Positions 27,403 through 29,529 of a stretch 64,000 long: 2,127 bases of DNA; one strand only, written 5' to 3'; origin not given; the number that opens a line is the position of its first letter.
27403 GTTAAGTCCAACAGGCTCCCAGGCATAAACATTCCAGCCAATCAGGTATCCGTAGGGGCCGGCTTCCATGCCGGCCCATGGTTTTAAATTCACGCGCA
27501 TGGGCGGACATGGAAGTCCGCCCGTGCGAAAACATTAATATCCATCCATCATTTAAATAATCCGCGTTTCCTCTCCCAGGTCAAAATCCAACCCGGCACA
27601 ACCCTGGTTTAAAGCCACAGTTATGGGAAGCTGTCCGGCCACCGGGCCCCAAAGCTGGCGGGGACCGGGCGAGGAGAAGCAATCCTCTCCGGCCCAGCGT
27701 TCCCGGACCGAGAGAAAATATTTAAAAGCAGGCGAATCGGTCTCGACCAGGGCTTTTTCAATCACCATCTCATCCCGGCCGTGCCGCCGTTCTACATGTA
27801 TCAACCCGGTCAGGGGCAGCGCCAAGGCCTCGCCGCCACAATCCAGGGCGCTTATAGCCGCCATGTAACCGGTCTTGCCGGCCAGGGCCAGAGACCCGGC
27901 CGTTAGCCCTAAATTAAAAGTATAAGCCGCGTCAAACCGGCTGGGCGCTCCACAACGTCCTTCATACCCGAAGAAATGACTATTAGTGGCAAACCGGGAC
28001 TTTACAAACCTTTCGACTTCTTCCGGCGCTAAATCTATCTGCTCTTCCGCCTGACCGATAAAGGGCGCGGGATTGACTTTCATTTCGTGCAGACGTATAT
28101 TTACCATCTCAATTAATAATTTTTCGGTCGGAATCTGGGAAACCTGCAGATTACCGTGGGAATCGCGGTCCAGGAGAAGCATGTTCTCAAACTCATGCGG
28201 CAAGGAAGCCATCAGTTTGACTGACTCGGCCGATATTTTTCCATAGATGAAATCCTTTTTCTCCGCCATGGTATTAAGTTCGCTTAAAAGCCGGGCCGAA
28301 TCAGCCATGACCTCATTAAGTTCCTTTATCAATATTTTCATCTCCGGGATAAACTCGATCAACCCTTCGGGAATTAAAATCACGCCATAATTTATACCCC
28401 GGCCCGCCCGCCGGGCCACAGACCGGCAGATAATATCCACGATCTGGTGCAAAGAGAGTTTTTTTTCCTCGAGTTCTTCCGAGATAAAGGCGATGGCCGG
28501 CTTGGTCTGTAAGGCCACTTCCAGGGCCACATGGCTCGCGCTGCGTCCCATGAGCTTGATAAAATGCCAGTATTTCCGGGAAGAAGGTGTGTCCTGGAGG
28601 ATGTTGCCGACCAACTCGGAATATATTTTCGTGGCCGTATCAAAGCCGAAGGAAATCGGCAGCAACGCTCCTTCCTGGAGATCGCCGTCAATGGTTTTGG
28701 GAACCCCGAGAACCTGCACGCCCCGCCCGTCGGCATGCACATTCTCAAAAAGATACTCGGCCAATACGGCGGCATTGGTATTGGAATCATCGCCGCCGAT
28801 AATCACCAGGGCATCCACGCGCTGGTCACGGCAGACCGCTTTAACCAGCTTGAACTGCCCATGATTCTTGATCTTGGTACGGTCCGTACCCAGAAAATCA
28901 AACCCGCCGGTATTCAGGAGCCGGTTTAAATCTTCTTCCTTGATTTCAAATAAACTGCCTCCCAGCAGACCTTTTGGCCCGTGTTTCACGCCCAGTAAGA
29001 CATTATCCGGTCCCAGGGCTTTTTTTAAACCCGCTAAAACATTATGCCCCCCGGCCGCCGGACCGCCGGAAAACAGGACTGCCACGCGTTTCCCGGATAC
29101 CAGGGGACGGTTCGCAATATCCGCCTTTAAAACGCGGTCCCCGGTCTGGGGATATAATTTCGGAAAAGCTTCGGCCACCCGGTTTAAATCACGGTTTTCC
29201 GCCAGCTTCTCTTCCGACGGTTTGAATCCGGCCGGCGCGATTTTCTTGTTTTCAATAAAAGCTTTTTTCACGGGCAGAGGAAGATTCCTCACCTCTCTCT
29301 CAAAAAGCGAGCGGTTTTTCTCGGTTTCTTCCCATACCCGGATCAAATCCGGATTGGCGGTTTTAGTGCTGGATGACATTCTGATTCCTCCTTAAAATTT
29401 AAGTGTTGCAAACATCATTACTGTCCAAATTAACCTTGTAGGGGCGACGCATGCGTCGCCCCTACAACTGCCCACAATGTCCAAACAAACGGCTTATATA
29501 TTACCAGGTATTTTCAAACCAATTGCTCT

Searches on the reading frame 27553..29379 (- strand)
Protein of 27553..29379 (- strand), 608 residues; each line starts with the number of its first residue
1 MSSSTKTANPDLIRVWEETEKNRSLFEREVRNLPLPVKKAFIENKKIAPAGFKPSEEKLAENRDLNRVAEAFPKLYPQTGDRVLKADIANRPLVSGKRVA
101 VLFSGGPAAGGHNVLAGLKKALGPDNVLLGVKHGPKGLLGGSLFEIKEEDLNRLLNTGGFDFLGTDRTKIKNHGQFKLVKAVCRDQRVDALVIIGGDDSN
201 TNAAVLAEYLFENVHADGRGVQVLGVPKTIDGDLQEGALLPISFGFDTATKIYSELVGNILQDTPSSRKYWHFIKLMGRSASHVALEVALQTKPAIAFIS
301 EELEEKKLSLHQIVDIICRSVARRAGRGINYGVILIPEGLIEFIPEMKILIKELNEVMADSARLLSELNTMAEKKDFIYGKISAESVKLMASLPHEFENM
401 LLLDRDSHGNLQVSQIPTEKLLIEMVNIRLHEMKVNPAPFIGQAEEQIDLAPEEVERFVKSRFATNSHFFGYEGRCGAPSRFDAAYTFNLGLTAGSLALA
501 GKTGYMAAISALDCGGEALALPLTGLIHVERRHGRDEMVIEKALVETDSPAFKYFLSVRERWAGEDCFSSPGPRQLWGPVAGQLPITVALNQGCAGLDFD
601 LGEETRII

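Call 11: search_protein_families(library=pfam, proteins=[window:27553-29379:-], max_evalue=0.1)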
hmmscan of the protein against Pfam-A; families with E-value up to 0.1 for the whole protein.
window:27553-29379:- (608 aa): 1 family
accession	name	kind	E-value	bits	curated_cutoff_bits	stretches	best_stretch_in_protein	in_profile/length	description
PF00365.25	PFK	-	1e-34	120.6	30.9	1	98-356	1-238/277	Phosphofructokinase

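Call 20: list_cluster_members(proteins=[P0001, window:27553-29379:-, window:24078-24890:-])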
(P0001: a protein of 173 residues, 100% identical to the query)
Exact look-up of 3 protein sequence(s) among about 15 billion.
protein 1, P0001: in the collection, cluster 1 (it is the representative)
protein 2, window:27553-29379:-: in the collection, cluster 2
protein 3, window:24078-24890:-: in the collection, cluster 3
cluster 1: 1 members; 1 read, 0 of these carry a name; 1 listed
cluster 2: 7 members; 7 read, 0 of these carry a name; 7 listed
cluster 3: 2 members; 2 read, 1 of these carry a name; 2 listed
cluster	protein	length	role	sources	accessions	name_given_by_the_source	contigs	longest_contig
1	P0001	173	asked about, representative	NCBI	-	-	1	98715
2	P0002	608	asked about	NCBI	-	-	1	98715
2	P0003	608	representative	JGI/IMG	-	-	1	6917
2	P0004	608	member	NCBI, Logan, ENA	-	-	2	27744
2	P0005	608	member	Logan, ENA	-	-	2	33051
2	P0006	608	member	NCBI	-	-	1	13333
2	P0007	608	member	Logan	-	-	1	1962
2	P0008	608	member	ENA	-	-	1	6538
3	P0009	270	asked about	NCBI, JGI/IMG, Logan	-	predicted nucleotidyltransferase component of viral defense system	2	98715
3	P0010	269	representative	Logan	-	-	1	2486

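Call 55: search_protein_families(library=pfam, proteins=[L003:13131-13331:+, L003:12346-12816:+, L003:13359-14057:+, L018:11904-12626:+], max_evalue=1)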
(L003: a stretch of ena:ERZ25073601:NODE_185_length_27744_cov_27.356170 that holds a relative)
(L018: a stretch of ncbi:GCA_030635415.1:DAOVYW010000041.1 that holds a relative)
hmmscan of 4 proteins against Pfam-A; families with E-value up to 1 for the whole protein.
L003:13131-13331:+ (66 aa): 0 families

L003:12346-12816:+ (156 aa): 0 families

L003:13359-14057:+ (232 aa): 0 families

L018:11904-12626:+ (240 aa): 1 family
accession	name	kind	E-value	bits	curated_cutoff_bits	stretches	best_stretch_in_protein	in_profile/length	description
PF04883.17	HK97-gp10_like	-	0.11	13.9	21.4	1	8-37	9-38/78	Bacteriophage HK97-gp10, putative tail-component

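Call 82: search_protein_families(library=phrogs, proteins=[L003:12346-12816:+], max_evalue=0.01)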
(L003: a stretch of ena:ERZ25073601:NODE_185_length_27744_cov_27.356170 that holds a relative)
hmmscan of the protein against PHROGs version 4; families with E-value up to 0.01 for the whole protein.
L003:12346-12816:+ (156 aa): 0 families
